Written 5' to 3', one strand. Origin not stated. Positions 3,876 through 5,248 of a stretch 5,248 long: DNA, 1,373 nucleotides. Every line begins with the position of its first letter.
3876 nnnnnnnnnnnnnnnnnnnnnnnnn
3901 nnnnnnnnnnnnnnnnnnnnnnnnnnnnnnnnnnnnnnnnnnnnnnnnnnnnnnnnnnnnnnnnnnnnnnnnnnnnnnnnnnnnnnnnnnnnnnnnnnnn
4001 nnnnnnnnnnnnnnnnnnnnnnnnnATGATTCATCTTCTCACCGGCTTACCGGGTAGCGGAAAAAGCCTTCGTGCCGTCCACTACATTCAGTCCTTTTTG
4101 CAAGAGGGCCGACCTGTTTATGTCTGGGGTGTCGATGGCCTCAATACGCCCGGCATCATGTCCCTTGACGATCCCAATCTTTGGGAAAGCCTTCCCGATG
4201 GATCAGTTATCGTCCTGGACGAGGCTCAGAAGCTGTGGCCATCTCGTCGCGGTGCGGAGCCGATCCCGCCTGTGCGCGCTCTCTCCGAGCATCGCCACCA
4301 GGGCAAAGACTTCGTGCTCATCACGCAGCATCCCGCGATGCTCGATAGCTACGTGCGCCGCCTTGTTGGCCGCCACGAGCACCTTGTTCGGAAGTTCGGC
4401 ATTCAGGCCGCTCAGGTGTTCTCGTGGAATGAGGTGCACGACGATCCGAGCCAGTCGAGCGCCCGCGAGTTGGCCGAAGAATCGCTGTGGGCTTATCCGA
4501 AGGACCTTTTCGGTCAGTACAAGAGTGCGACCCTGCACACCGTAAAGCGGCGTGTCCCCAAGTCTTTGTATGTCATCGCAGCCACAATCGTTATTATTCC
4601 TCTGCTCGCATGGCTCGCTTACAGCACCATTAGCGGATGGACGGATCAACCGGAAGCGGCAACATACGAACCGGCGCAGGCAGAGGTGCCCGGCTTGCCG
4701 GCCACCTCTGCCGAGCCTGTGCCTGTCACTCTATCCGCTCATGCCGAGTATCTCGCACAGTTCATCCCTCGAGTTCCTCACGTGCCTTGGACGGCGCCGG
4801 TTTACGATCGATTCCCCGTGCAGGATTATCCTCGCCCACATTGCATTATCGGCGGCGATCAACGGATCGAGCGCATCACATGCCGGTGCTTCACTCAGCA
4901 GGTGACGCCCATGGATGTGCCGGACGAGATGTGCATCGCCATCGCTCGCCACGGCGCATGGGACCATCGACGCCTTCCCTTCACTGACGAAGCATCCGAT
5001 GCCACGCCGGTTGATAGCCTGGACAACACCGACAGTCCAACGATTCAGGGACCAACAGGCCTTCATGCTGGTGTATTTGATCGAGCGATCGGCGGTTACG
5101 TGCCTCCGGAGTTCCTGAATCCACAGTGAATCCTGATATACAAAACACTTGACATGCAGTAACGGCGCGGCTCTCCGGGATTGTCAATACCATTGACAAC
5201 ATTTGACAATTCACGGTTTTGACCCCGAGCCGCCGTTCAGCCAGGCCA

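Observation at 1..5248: Complete, unusually small circular inovirus genome (5172 nt) with the full Ff gene order but no secretin, regulator or integrase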

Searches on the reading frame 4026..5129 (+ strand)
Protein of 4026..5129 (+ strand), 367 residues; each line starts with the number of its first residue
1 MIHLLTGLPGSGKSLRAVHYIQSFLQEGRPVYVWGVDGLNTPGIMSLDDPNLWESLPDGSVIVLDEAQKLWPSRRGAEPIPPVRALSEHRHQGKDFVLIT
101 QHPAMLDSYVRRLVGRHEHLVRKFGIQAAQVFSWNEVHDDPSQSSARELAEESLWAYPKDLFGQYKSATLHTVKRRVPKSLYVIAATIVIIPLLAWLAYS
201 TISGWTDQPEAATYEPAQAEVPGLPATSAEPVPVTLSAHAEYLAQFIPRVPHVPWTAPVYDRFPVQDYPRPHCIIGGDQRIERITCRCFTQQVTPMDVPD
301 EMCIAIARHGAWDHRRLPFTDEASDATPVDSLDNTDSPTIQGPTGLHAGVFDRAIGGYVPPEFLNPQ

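Call 4: search_protein_families(library=pfam, proteins=[window:4026-5129:+], max_evalue=0.1)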
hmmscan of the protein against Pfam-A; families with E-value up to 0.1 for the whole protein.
window:4026-5129:+ (367 aa): 7 families
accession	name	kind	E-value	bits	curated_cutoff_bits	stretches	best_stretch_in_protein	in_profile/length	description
PF05707.18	Zot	-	4.1e-25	88.8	20.3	2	51-171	73-196/197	Zonular occludens toxin (Zot)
PF13401.12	AAA_22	-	0.006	17.3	27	0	3-32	8-37/130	AAA domain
PF00004.35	AAA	-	0.04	14.8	21.2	0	4-118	2-124/131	ATPase family associated with various cellular activities (AAA)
PF01443.25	Viral_helicase1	-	0.055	13.7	21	0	5-70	3-71/228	Viral superfamily 1 RNA helicase core domain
PF01583.26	APS_kinase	-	0.061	13.8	21.1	0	4-35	6-37/152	Adenylylsulphate kinase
PF09848.15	SLFN-g3_helicase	-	0.069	12.8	24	0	57-74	78-95/354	Schlafen group 3, DNA/RNA helicase domain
PF08433.16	KTI12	-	0.073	13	22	0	4-37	5-38/271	Chromatin associated protein KTI12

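Call 5: search_protein_families(library=phrogs, proteins=[window:4026-5129:+], max_evalue=0.1)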
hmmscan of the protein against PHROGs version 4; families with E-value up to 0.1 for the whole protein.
window:4026-5129:+ (367 aa): 6 families
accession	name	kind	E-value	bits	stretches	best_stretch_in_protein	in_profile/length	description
phrog_197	-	moron, auxiliary metabolic gene and host takeover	1.1e-76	260.3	1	1-316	27-366/486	Zot-like toxin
phrog_1041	-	moron, auxiliary metabolic gene and host takeover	1.1e-28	101.8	1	47-230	69-289/420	CTXphi Zot-like toxin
phrog_27830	-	unknown function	3e-07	31.9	1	253-315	1-68/139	-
phrog_11271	-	head and packaging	3.1e-07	31.4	1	46-112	71-141/145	head morphogenesis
phrog_20922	-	head and packaging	1.9e-05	24.8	1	59-114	78-134/318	head morphogenesis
phrog_1675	-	head and packaging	0.0004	20.9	1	2-31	3-32/353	morphogenesis (protein I of M13)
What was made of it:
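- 4026..5129 (+): gI/Zot, a 367-aa assembly ATPase with a Walker A motif and one membrane segment. The right recombination breakpoint lies near 5076. PF05707 E=4e-25 and phrog_197 E=1e-76 (calls 4, 5).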

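Call 7: search_dna_similar(query=window:4026-5129:+, collection=phages, mode=protein, max_rows=30)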
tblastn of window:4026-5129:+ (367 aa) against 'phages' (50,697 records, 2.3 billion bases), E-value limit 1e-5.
Records with a match: 191; places in all: 191; records where one place covers at least 80% of the query: 80.
Best place of each record, by identity: <60% 191.
By first word of the organism name: Ralstonia 133; Inovirus 15; Dulem 10; Xanthomonas 8; Pseudomonas 8; Stenotrophomonas 6; Phage 3; Inoviridae 2; Alteromonas 2; Aeromonas 1; and 3 more.
By host as written in the record: Ralstonia solanacearum 97; Homo sapiens 15; - 13; Varecia variegata 8; Pseudomonas aeruginosa 7; Ralstonia solanacearum Race 3, Biovar 1 6; Ralstonia solanacearum UW551 3; Xanthomonas axonopodis pv. citri 2; and 33 more.
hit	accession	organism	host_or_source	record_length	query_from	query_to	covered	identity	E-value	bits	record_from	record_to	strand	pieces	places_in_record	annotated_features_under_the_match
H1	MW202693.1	Inoviridae sp.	Manatee Spring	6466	1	331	90%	34.2%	3e-42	163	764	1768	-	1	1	zonular occludens toxin (zot) | minor head virion protein G6P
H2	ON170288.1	Ralstonia phage YO169_3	Ralstonia solanacearum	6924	1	313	85%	36.1%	1e-42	164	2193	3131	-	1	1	record has no annotation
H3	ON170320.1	Ralstonia phage YO188_1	Ralstonia solanacearum R299, UW30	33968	1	313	85%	36.1%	1e-42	164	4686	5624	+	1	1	record has no annotation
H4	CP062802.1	Aeromonas phage MBa-2020a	Aeromonas caviae FDAARGOS_75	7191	1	334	91%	33.4%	1e-31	161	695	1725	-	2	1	record has no annotation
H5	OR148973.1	Inovirus D_HF38_14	Homo sapiens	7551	1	320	87%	34.6%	4e-41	159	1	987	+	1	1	zonular occludens toxin | minor head virion protein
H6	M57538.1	Xanthomonas phage Cf1c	-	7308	2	310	84%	35.8%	4e-55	200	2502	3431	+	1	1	hypothetical protein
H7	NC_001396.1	Xanthomonas phage Cf1c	Xanthomonas campestris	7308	2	310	84%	35.8%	4e-55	200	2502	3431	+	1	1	Zot-like toxin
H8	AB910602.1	Xanthomonas phage XacF1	Xanthomonas axonopodis pv. citri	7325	2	310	84%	35.8%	4e-55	200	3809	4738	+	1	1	hypothetical protein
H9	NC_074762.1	Xanthomonas phage XacF1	Xanthomonas axonopodis pv. citri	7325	2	310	84%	35.8%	4e-55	200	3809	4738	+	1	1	hypothetical protein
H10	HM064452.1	Ralstonia phage PE226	Ralstonia solanacearum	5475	1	313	85%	35.1%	1e-46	175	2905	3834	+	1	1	putative phage assembly protein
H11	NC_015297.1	Ralstonia phage PE226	Ralstonia solanacearum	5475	1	313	85%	35.1%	1e-46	175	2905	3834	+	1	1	putative phage assembly protein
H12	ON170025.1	Ralstonia phage YO006_3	Ralstonia solanacearum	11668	1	313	85%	35.1%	2e-46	175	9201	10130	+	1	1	record has no annotation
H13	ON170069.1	Ralstonia phage YO029_2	Ralstonia solanacearum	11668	1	313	85%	35.1%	2e-46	175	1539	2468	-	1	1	record has no annotation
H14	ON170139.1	Ralstonia phage YO084_3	Ralstonia solanacearum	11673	1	313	85%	35.1%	2e-46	175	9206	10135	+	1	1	record has no annotation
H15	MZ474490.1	Phage toucan80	cloacal swab from toucan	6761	1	316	86%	34.7%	9e-42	161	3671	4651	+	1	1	zonular occludens toxin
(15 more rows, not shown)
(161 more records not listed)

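Call 10: find_encoding_contigs(protein=window:4026-5129:+, flank=10000, max_places=10)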
Protein window:4026-5129:+ (367 aa): 2 contigs read that carry it; 1 place shown.
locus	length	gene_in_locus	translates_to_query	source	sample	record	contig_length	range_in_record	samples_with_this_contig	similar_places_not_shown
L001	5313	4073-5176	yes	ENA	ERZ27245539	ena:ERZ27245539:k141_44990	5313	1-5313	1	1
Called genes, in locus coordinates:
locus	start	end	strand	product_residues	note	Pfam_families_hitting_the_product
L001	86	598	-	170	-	-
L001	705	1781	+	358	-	PF02486:Rep_trans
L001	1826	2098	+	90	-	PF02303:Phage_DNA_bind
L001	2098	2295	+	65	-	-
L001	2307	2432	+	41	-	PF05356:Phage_Coat_B (weak)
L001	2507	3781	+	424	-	-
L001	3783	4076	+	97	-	PF10734:DUF2523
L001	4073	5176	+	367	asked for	PF05707:Zot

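Call 11: find_related_loci(query=window:4026-5129:+, collection=viral_contigs, flank=8000)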
Query window:4026-5129:+ (367 aa) in viral_contigs; peptide patterns used: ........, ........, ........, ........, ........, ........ (x = any residue, [..] = any of these).
4 stretches matched a pattern, but none encodes a relative of the query by tblastn (E <= 1e-3).
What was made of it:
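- Tried and rejected: A single-protein Zot scan of IMG/VR found nothing (call 11).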

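Call 13: find_homologous_proteins(query=window:4026-5129:+, max_evalue=1e-10)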
Query window:4026-5129:+ (367 aa): 870 proteins with E <= 1e-10 among 4852 candidates; the best 120 are listed.
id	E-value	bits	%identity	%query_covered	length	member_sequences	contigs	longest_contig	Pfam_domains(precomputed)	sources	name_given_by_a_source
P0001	7.1e-253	856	100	100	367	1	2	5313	PF05707.19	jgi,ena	-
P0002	3.4e-164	564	68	99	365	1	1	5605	PF05707.19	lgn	-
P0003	4.7e-164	564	68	100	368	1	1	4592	PF05707.19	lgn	-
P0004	2.4e-162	558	69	100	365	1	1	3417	PF05707.19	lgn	-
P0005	3.5e-162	558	68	99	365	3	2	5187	PF05707.19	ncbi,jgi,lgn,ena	jgi:zona occludens toxin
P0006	8.3e-162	557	67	99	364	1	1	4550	PF05707.19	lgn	-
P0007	1.8e-159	549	66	99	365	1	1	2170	PF05707.19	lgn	-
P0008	2.4e-159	548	68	99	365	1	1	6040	PF05707.19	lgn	-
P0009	3.6e-159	548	65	99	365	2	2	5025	PF05707.19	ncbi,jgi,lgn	jgi:zona occludens toxin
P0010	1.4e-157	543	67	99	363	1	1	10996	PF05707.19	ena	-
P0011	4.5e-157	541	67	99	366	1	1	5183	PF05707.19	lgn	-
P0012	2.9e-155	535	65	99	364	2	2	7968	PF05707.19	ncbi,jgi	jgi:zona occludens toxin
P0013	1.1e-154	533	67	97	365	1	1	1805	PF05707.19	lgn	-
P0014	3.2e-154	532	64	99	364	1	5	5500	PF05707.19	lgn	-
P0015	6.9e-154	530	66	99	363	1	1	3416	PF05707.19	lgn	-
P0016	1.4e-152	526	72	87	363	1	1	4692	PF05707.19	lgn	-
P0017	3.9e-152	525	64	99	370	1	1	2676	PF05707.19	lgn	-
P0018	1.8e-150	519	66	99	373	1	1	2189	PF05707.19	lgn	-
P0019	6.3e-142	491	65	89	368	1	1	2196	PF05707.19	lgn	-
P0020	2.5e-132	460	60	96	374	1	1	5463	PF05707.19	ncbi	-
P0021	1.6e-130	454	57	99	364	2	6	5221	PF05707.19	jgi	jgi:zona occludens toxin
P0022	2.9e-102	361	50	87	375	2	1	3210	PF05707.19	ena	-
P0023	6.7e-98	346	56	78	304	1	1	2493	PF05707.19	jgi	jgi:hypothetical protein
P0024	1.2e-94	335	51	85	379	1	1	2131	PF05707.19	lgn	-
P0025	1.5e-92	329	48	87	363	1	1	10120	PF05707.19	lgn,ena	-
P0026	3.1e-90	321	45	87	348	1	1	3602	PF05707.19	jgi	jgi:zona occludens toxin (predicted ATPase)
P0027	4.9e-90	320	49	87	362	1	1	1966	PF05707.19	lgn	-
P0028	1.3e-89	319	49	89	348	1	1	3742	PF05707.19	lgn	-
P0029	1.6e-89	319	46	89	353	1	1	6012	PF05707.19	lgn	-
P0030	1.6e-89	319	46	90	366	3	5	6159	PF05707.19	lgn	-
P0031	2.3e-85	305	43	88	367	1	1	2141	PF05707.19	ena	-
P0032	3.9e-85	304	42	98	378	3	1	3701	PF05707.19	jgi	-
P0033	1.3e-84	302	43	92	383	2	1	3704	PF05707.19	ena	-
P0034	2.5e-84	301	44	87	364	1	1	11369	PF05707.19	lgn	-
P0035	3.2e-84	301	46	89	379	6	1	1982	PF05707.19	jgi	jgi:hypothetical protein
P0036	6.7e-84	300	44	87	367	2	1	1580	PF05707.19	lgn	-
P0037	6.9e-84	300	41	99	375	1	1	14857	PF05707.19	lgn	-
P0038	1.3e-83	299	43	92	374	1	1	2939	PF05707.19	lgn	-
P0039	2.4e-83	298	47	87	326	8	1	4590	PF05707.19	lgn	-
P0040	3.2e-83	298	45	85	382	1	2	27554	PF05707.19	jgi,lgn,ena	-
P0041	3.4e-83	298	42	96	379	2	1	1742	PF05707.19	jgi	jgi:zona occludens toxin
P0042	4.2e-83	297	45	87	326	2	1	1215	PF05707.19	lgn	-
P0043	4.3e-83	297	45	87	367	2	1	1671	PF05707.19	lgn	-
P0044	4.7e-83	297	47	84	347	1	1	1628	PF05707.19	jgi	jgi:hypothetical protein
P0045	1.2e-82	296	41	98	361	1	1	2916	PF05707.19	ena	-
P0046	4.0e-82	294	44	88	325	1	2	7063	PF05707.19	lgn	-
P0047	1.2e-81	293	46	89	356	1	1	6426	PF05707.19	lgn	-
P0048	1.3e-81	293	44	87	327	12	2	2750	PF05707.19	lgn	-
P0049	5.7e-81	290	42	93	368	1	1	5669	PF05707.19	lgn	-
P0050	1.6e-80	289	42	88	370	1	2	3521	PF05707.19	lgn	-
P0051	1.9e-78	282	42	89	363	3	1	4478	PF05707.19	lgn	-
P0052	1.2e-77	280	41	93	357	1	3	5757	PF05707.19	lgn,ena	-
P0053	4.1e-77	278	46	88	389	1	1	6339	PF05707.19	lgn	-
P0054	4.4e-77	278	42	94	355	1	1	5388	PF05707.19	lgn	-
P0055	1.9e-76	276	43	87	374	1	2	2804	PF05707.19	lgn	-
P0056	3.2e-76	275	43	89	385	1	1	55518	PF05707.19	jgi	jgi:zona occludens toxin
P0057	7.3e-76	274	45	85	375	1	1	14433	PF05707.19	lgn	-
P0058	1.3e-75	273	46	84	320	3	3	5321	PF05707.19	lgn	-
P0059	4.9e-75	271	41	99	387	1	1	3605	PF05707.19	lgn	-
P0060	5.2e-75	271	42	89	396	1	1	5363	PF05707.19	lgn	-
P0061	2.2e-74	269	42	87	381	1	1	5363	PF05707.19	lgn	-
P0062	4.4e-74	268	39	99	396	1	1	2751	PF05707.19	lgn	-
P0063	9.3e-74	267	41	100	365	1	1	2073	PF05707.19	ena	-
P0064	1.2e-73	266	39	99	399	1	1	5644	PF05707.19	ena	-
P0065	1.7e-73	266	43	85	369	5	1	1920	PF05707.19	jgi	-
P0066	7.4e-73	264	43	85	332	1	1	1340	PF05707.19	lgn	-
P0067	7.8e-73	264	42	90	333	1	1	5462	PF05707.19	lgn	-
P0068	2.4e-72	262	38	99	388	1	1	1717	PF05707.19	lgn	-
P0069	7.2e-72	260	37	99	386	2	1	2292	PF05707.19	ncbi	-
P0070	2.4e-71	259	40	86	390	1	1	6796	PF05707.19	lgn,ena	-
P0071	3.1e-71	258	39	99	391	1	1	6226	PF05707.19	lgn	-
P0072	7.4e-71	257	40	92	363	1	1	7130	PF05707.19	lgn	-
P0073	5.5e-70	254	42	85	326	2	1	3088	PF05707.19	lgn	-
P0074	5.7e-70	254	39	91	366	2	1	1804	PF05707.19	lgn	-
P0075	8.0e-70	254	38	96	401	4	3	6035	PF05707.19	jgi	-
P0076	1.0e-69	253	39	93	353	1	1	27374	PF05707.19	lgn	-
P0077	5.1e-69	251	42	85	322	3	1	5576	PF05707.19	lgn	-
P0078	5.3e-69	251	37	99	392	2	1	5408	PF05707.19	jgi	jgi:hypothetical protein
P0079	5.9e-69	251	40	87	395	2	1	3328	PF05707.19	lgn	-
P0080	7.3e-69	251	38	98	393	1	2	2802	PF05707.19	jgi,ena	-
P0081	8.3e-69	250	38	99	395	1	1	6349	PF05707.19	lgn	-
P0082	1.6e-68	249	41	87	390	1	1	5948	PF05707.19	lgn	-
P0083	5.3e-68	248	40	99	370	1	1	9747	PF05707.19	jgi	jgi:zona occludens toxin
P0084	8.0e-68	247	38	99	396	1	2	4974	PF05707.19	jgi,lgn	-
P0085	2.5e-67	246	39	97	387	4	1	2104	PF05707.19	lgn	-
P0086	2.8e-67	245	39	98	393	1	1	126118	PF05707.19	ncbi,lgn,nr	ncbi:MAG: hypothetical protein KatS3mg127_1276 [Silanimonas sp.]|nr:MAG: hypothetical protein KatS3m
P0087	4.9e-67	245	38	90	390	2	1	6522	PF05707.19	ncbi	-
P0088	5.6e-67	244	41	87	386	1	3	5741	PF05707.19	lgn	-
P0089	5.8e-67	244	39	89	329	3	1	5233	PF05707.19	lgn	-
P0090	6.6e-67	244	41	88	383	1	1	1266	PF05707.19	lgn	-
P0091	1.2e-66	243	39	100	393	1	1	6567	PF05707.19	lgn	-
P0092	4.3e-66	241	42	88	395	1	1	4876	PF05707.19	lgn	-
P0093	5.0e-66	241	37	90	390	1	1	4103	PF05707.19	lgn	-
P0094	7.4e-66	241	40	87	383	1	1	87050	PF05707.19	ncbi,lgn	-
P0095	1.6e-65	240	40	86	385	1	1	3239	PF05707.19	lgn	-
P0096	2.4e-65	239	42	87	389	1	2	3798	PF05707.19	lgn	-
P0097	2.7e-65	239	42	86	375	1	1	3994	PF05707.19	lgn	-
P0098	4.8e-65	238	39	87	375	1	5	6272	PF05707.19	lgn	-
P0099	4.9e-65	238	39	90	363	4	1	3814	PF05707.19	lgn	-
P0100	8.3e-65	237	41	90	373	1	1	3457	PF05707.19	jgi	jgi:hypothetical protein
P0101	1.2e-64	237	42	87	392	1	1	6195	PF05707.19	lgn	-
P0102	3.1e-64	235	41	88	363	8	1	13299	PF05707.19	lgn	-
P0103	3.3e-64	235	40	93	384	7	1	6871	PF05707.19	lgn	-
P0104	7.6e-64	234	39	92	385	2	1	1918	PF05707.19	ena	-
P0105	7.9e-64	234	39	86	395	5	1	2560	PF05707.19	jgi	jgi:hypothetical protein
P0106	1.7e-63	233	39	84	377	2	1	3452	PF05707.19,PF00004.36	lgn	-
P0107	2.4e-63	232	40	89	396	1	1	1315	PF05707.19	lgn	-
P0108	5.2e-63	231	40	95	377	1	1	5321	PF05707.19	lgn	-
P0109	1.7e-62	230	39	93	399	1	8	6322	PF05707.19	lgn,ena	-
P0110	2.2e-62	229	39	87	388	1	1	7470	PF05707.19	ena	-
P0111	3.4e-62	229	42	87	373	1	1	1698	PF05707.19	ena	-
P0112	4.1e-62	228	40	87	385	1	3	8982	PF05707.19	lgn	-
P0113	7.0e-62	228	38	87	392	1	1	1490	PF05707.19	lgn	-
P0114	7.7e-62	227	39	90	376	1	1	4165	PF05707.19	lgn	-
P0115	8.2e-62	227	40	95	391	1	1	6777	PF05707.19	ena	-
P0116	1.2e-61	227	38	94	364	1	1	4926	PF05707.19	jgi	-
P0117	2.3e-61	226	37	90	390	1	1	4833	PF05707.19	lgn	-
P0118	2.8e-61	226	39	84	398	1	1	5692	PF05707.19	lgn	-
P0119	2.9e-61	226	40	84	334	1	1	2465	PF05707.19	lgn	-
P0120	3.4e-61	225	39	85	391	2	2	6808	PF05707.19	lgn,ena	-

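Call 14: find_encoding_contigs(protein=P0010, flank=10000, max_places=4)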
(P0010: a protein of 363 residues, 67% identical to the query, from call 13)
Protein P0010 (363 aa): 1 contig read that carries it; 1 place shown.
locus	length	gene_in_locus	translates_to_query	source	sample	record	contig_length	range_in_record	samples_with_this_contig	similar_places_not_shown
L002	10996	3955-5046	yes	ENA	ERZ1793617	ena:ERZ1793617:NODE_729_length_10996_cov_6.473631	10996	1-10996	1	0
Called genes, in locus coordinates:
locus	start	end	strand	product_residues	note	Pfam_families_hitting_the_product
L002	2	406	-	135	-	?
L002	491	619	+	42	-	-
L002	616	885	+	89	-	-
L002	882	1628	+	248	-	PF23343:REP_ORF2-G2P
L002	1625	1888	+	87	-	PF02303:Phage_DNA_bind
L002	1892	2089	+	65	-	-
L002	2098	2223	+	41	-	PF05356:Phage_Coat_B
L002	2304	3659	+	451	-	-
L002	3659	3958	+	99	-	PF10734:DUF2523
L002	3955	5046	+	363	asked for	PF05707:Zot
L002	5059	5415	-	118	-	PF12375:DUF3653 (weak)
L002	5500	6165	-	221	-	-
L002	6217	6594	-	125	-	-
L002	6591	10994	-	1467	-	?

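Call 15: find_encoding_contigs(protein=P0012, flank=10000, max_places=4)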
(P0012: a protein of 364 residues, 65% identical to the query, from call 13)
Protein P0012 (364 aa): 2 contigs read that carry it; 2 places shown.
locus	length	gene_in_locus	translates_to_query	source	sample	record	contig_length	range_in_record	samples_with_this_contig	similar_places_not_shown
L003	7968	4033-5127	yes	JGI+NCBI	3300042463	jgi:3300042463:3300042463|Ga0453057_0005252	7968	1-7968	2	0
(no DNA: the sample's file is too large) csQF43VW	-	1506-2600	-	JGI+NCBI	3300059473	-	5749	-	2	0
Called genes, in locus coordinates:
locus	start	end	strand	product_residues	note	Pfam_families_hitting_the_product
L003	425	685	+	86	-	-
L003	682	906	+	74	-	-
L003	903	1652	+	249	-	PF23343:REP_ORF2-G2P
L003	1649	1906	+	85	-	PF02303:Phage_DNA_bind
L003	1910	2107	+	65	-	-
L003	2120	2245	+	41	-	PF05356:Phage_Coat_B (weak)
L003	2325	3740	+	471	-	-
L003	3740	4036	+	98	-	PF10734:DUF2523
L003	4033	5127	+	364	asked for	PF05707:Zot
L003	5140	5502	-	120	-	PF12375:DUF3653 (weak)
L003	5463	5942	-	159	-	-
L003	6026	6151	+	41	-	-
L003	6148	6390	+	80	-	-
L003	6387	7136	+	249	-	PF23343:REP_ORF2-G2P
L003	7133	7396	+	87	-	PF02303:Phage_DNA_bind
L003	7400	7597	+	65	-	-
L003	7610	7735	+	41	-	PF05356:Phage_Coat_B (weak)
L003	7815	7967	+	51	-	?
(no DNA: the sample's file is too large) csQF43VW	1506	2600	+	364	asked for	PF05707:Zot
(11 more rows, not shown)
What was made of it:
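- Tandem arrays occur in this group; L003 holds more than one unit (call 15). Related phages do co-occur in samples (call 15).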

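Call 16: find_encoding_contigs(protein=P0005, flank=10000, max_places=4)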
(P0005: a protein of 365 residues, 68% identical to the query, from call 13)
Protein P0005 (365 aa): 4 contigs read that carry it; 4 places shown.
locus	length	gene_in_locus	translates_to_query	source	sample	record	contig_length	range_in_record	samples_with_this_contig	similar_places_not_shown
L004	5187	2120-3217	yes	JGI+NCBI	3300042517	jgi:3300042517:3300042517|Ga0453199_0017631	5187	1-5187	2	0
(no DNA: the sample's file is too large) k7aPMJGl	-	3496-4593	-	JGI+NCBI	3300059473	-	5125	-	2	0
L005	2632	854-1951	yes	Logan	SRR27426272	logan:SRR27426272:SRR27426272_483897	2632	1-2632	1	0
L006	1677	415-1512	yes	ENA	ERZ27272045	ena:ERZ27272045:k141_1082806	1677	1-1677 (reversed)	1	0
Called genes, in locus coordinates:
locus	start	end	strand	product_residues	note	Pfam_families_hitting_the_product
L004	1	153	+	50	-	?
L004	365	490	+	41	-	PF05356:Phage_Coat_B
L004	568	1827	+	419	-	-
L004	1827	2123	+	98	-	PF10734:DUF2523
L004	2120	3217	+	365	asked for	PF05707:Zot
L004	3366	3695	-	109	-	-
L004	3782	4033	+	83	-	-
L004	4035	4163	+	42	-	-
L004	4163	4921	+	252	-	PF23343:REP_ORF2-G2P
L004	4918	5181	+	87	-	PF02303:Phage_DNA_bind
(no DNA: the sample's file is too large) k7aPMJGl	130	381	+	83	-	-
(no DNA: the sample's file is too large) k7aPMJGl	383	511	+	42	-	-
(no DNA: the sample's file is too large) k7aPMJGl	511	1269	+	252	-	PF23343:REP_ORF2-G2P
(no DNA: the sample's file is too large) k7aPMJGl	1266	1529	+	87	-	PF02303:Phage_DNA_bind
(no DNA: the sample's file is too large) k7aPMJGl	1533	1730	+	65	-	-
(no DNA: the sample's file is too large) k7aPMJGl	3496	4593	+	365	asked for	PF05707:Zot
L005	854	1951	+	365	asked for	PF05707:Zot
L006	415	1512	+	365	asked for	PF05707:Zot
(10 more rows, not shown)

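Call 19: find_related_loci(query=A1, collection=genome_contigs, flank=8000)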
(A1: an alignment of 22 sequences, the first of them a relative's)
Query A1 (367 aa) in genome_contigs; peptide patterns used: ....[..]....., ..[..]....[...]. (x = any residue, [..] = any of these).
329 stretches matched a pattern; 13 encode a relative of the query (tblastn E <= 1e-3); 13 distinct loci.
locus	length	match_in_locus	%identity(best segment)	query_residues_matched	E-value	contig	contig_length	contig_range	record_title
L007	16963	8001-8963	40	1-318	4e-69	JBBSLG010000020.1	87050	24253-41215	MAG: Lysobacterales bacterium isolate metawrap_LS4_57 metawrap_LS4_57_K_1570737_L_87050_cov_17.1970, whole genome shotgu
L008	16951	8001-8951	35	1-316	4e-60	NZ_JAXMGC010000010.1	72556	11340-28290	MAG: Cellvibrio sp. isolate STL-PRO103 C1.314.fa-10, whole genome shotgun sequence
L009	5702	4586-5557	35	1-321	2e-58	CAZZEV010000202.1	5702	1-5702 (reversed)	MAG TPA_asm: uncultured Cellvibrionaceae bacterium isolate SRP219642_co6_6 genome assembly, contig: NODE_14744_length_57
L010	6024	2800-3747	37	1-314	2e-57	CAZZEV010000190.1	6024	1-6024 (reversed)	MAG TPA_asm: uncultured Cellvibrionaceae bacterium isolate SRP219642_co6_6 genome assembly, contig: NODE_13691_length_60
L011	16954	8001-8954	35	2-313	8e-56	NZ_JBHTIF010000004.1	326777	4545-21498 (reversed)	Lysobacter brunescens strain CCUG 55585 GCM70027549_15, whole genome shotgun sequence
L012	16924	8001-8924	37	2-310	1e-55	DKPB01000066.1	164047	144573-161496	MAG TPA_asm: Stenotrophomonas sp. UBA7346 UBA7346_contig_84, whole genome shotgun sequence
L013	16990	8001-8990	36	2-311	2e-55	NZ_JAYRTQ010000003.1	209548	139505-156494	MAG: Thermomonas sp. isolate NJ_NJASGE1bin.7 NODE_80_length_209548_cov_5.926364, whole genome shotgun sequence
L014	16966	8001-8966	37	2-310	3e-55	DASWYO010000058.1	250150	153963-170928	MAG TPA_asm: Lysobacteraceae bacterium isolate SMAG_U3713 k141_269895, whole genome shotgun sequence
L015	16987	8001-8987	35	2-330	8e-55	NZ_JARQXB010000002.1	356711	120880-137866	Stenotrophomonas sp. HITSZ_GD NODE_2_length_356711_cov_238.035793, whole genome shotgun sequence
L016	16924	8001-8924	35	2-310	1e-53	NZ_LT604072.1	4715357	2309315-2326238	Xanthomonas translucens pv. translucens DSM 18974 isolate peng1 chromosome I, complete sequence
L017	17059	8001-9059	34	2-310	2e-52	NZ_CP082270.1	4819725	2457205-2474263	Stenotrophomonas forensis strain DFS-20110405 chromosome, complete genome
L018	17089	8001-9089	33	2-358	8e-52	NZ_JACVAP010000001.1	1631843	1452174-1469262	Xanthomonas sp. XNM01 NODE_1_length_1631843_cov_68.656487, whole genome shotgun sequence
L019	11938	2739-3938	30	2-358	1e-47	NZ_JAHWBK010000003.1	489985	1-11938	Stenotrophomonas riyadhensis strain CFS3442 NODE_3_length_489985_cov_36.141439, whole genome shotgun sequence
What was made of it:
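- Tried and rejected: It gave no host assignment (call 19).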
